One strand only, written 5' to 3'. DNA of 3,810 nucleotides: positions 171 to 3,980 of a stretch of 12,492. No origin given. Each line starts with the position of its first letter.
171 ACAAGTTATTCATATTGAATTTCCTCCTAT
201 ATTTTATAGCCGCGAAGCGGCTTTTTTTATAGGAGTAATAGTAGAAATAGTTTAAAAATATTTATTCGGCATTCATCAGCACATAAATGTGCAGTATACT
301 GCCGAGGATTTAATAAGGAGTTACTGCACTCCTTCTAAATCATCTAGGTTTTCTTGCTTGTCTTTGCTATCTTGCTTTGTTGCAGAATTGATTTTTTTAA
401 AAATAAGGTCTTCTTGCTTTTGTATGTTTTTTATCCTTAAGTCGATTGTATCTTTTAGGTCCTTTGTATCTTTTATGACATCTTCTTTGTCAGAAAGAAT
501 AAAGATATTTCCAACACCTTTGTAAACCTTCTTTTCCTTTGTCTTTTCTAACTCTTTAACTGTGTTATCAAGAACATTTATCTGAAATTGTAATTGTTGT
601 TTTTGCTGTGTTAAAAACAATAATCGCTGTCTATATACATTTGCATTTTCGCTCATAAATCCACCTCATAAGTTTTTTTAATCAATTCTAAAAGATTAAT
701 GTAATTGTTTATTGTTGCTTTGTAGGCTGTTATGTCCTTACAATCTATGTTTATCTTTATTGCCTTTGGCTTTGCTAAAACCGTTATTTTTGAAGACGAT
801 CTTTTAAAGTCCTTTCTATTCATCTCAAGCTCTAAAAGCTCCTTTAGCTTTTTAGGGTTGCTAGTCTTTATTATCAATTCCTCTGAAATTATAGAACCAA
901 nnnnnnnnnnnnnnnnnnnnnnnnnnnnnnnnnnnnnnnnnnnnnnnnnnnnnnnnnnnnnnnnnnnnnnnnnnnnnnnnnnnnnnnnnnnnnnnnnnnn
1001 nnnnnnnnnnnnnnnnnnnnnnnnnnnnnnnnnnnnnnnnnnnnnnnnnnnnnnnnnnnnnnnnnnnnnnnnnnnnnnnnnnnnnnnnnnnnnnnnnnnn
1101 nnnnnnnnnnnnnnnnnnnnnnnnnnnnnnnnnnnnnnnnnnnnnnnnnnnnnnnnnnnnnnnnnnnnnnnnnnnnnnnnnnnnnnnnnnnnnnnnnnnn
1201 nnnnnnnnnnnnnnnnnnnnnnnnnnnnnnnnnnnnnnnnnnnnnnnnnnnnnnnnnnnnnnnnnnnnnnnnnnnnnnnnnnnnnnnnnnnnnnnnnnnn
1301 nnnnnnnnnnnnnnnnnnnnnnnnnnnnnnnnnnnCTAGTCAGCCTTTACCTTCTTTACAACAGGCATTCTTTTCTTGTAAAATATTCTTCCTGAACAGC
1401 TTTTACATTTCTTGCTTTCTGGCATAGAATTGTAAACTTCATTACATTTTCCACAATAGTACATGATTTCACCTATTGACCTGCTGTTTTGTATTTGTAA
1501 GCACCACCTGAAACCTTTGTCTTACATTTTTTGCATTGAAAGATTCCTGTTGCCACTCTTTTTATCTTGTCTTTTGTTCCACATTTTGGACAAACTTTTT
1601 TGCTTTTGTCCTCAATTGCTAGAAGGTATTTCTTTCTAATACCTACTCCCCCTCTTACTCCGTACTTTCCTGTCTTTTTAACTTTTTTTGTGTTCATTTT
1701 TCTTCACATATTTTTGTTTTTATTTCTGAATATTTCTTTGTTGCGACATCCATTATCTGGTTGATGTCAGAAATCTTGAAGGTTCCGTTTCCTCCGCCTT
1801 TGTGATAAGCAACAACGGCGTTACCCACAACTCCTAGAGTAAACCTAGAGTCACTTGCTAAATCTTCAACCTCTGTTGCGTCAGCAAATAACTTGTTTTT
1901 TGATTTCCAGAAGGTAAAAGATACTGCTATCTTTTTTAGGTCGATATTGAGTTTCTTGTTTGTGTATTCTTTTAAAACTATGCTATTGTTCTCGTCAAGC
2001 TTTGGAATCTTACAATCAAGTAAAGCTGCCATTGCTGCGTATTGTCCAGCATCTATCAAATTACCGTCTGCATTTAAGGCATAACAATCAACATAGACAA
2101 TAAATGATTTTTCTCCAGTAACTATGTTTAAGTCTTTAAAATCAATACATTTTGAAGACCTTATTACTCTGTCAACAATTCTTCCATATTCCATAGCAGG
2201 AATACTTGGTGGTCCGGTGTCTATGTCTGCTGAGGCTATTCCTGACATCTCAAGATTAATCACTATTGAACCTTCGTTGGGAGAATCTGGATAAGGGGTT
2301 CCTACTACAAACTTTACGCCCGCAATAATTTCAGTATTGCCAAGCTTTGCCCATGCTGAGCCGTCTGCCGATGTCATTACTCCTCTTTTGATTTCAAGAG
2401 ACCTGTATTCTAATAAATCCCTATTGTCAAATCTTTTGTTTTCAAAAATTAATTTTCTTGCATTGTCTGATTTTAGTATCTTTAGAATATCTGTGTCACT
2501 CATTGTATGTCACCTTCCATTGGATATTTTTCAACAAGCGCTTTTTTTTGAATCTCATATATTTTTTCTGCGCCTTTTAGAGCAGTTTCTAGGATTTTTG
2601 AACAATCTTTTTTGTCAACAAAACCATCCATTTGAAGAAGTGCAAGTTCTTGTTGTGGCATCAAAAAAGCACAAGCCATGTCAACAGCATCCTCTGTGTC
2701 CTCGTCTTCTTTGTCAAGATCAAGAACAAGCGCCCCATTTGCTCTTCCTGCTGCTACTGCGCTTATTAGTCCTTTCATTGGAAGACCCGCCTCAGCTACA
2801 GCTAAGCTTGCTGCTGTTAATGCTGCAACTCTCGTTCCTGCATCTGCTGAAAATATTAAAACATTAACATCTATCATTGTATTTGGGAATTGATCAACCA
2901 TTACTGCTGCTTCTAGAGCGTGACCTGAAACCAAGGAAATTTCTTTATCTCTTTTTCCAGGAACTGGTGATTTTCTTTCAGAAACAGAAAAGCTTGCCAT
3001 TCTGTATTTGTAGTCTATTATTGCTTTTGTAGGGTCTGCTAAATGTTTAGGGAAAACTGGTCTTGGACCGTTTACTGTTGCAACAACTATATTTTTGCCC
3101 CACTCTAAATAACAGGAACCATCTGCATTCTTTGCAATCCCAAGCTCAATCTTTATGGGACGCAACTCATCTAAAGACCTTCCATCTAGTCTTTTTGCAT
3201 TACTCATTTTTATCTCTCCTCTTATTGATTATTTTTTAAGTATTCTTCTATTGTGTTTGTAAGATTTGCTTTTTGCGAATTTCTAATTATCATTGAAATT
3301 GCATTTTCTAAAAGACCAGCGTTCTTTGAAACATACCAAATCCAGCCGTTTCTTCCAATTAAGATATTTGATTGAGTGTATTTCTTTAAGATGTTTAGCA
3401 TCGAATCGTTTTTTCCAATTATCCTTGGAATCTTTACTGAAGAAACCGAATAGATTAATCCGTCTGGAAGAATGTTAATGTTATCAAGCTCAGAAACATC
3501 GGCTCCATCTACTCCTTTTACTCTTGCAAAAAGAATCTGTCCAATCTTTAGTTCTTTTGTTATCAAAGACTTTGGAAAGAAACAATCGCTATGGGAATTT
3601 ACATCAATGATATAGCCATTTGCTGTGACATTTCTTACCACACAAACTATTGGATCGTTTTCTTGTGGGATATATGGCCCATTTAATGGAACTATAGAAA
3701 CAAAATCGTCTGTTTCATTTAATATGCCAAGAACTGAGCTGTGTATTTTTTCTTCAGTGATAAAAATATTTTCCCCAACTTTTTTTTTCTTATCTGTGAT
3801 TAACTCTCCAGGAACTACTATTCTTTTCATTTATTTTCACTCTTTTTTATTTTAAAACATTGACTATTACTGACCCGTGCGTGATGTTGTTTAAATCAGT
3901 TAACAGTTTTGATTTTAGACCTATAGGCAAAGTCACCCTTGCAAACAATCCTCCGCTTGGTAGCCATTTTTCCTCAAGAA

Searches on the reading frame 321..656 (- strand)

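Call 78: search_protein_families(library=pfam, proteins=[window:321-656:-], max_evalue=0.001)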
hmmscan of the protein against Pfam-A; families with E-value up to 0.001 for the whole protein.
window:321-656:- (111 aa): 1 family
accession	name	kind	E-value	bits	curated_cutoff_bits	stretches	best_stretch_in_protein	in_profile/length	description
PF01920.25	Prefoldin_2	-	2e-13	50.7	27.6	1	3-94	5-97/106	Prefoldin subunit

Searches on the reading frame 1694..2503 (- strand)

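Call 78: search_protein_families(library=pfam, proteins=[window:1694-2503:-], max_evalue=0.001)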
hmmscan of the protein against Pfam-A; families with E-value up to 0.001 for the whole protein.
window:1694-2503:- (269 aa): 2 families
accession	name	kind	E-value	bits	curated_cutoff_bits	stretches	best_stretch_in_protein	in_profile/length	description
PF01138.27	RNase_PH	-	4.6e-29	101.9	25.5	1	32-167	1-130/130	3' exoribonuclease family, domain 1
PF03725.20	RNase_PH_C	-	1.5e-06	28.5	20.8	1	193-256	3-66/67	3' exoribonuclease family, domain 2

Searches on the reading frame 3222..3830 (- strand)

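Call 78: search_protein_families(library=pfam, proteins=[window:3222-3830:-], max_evalue=0.001)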
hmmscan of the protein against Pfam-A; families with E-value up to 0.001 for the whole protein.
window:3222-3830:- (202 aa): 4 families
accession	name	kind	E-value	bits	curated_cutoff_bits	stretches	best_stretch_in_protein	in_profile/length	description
PF22625.2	ECR1_N_2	-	2e-10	40.7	27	1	3-49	2-50/51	Exosome RNA binding protein RRP4 N-terminal domain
PF15985.11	KH_6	-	1.1e-05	26.1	27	1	124-165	1-40/47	KH domain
PF21262.3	RRP40_S1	-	0.00026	21.3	27.1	0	53-105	1-60/83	Exosome complex component RRP40, S1 domain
PF14382.12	ECR1_N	-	0.00041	20.5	27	1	4-37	1-35/38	Exosome complex exonuclease RRP4 N-terminal region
